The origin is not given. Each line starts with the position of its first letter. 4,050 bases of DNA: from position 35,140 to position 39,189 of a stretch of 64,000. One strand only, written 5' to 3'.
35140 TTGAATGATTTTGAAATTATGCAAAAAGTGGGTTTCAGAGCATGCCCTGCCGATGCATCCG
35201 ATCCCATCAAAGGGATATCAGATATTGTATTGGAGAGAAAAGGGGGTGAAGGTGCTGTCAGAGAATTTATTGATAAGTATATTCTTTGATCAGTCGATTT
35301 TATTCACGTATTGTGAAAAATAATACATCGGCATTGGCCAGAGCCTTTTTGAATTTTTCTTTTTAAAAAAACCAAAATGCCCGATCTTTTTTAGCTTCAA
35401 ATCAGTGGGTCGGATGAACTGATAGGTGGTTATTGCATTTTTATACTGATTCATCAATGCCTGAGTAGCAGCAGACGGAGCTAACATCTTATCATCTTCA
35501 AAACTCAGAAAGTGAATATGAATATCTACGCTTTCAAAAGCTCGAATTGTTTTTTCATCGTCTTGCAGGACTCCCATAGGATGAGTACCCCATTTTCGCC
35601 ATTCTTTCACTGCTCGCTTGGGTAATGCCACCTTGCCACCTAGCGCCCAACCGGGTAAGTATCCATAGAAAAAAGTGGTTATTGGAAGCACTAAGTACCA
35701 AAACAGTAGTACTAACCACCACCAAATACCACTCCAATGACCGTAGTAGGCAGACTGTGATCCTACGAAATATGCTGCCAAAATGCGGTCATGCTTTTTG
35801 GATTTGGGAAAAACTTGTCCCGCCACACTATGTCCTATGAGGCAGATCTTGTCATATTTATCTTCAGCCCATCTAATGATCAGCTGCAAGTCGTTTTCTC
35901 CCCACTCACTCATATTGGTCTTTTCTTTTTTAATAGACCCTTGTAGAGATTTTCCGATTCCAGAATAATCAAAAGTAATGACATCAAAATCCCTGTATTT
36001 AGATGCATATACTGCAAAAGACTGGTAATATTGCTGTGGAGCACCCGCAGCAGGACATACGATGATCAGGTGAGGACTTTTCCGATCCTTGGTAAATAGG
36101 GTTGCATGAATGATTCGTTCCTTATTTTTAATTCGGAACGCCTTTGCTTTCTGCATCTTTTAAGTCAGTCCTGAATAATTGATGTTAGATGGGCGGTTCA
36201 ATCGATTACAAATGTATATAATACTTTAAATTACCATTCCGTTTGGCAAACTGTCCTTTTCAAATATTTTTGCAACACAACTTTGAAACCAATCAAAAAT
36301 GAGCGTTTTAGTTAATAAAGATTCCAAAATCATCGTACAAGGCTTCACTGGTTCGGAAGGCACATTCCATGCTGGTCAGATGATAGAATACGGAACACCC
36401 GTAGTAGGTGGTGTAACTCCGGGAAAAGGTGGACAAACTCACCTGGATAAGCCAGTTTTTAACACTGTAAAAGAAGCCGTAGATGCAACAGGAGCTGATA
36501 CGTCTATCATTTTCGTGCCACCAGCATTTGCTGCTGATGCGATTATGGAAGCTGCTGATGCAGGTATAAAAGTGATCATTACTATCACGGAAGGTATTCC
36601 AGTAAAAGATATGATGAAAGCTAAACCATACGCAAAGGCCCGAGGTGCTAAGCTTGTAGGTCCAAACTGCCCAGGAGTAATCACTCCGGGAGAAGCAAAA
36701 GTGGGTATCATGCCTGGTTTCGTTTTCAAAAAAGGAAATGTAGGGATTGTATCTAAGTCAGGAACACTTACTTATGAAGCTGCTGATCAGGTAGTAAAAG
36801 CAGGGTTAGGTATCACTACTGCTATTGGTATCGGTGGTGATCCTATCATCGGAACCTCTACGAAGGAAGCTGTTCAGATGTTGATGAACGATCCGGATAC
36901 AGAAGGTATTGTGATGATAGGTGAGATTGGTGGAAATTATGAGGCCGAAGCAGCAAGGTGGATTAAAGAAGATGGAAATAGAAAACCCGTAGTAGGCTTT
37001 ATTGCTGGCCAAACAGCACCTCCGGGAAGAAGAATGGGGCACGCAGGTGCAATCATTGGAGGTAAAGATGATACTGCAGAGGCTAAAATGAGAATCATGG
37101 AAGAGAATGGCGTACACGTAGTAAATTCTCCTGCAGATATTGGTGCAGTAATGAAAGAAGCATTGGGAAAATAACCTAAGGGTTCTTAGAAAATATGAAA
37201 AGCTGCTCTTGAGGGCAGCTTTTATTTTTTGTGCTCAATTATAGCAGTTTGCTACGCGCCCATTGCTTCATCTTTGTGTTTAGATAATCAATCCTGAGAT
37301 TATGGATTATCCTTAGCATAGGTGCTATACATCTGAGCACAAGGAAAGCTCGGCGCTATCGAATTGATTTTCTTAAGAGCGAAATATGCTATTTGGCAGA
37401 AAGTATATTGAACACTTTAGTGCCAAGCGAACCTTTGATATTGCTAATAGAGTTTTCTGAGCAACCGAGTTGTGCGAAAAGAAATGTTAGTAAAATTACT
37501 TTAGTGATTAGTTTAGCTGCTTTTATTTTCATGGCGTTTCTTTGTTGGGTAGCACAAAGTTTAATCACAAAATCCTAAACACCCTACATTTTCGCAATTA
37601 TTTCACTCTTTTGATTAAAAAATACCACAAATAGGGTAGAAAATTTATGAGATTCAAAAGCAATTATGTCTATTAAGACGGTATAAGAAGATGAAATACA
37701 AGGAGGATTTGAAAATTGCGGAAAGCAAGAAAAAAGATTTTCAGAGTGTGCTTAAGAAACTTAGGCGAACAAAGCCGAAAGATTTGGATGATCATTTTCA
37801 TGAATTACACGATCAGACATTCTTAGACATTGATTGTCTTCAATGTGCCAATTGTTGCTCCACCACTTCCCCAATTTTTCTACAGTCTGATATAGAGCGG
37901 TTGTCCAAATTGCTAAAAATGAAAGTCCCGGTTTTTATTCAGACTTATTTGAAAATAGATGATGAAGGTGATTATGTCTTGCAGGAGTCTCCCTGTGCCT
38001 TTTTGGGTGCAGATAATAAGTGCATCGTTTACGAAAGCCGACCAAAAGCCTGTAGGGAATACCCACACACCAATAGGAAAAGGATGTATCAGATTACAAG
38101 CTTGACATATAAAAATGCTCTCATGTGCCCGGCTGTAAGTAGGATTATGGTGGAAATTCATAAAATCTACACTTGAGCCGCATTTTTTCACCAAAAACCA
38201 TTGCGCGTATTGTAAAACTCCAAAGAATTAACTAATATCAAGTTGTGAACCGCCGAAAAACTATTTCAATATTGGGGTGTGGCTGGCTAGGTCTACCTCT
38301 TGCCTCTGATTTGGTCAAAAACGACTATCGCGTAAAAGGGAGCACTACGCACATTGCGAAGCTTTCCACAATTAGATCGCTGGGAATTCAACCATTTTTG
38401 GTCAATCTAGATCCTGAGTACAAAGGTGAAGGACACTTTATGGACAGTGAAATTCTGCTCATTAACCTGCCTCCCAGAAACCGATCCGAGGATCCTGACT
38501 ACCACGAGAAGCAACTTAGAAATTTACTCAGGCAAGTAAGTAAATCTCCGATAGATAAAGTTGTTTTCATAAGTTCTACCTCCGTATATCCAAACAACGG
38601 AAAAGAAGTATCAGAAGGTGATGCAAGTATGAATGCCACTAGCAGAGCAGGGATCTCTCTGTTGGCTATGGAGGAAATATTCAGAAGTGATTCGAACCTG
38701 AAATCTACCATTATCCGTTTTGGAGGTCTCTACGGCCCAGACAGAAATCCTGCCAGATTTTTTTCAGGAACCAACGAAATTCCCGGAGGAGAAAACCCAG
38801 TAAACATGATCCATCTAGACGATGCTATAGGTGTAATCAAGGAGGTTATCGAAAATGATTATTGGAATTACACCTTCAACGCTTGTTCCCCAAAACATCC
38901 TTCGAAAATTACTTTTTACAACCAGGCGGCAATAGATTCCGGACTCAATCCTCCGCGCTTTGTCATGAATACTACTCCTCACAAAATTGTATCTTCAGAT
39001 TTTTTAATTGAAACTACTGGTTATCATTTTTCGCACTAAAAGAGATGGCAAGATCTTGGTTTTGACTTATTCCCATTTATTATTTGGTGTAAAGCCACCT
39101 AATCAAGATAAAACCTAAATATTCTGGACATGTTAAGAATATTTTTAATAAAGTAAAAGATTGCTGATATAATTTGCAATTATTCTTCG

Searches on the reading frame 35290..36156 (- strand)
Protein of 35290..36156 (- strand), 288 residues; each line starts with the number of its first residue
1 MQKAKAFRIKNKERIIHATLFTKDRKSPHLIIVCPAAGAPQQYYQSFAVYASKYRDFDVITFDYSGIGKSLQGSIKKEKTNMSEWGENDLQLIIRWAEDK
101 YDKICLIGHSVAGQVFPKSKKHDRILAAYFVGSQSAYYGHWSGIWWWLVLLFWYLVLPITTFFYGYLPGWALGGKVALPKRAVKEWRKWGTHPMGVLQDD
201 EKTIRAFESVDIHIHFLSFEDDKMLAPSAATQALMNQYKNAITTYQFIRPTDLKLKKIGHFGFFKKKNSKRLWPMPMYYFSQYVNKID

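Call 49: search_protein_families(library=pfam, proteins=[window:35290-36156:-], max_evalue=0.001)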
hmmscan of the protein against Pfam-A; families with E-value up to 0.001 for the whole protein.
window:35290-36156:- (288 aa): 1 family
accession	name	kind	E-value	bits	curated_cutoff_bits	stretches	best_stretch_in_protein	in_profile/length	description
PF12697.13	Abhydrolase_6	-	0.00013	23.2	26.3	1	31-235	1-188/217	Alpha/beta hydrolase family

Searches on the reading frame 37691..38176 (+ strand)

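Call 49: search_protein_families(library=pfam, proteins=[window:37691-38176:+], max_evalue=0.001)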
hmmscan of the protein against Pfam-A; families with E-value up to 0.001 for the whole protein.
window:37691-38176:+ (161 aa): 1 family
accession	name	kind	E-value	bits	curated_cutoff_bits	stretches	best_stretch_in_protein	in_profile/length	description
PF03692.20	CxxCxxCC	-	1.2e-13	52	23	1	48-132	1-77/85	Putative zinc- or iron-chelating domain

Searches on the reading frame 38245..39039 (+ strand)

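Call 49: search_protein_families(library=pfam, proteins=[window:38245-39039:+], max_evalue=0.001)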
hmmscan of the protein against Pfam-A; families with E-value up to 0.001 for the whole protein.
window:38245-39039:+ (264 aa): 2 families
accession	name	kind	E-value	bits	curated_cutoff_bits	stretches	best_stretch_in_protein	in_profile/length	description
PF01370.27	Epimerase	-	1.7e-05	24.8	20.9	1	92-172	96-185/240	NAD dependent epimerase/dehydratase family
PF13460.12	NAD_binding_10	-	2.2e-05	24.9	27.2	1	13-182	4-166/184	NAD(P)H-binding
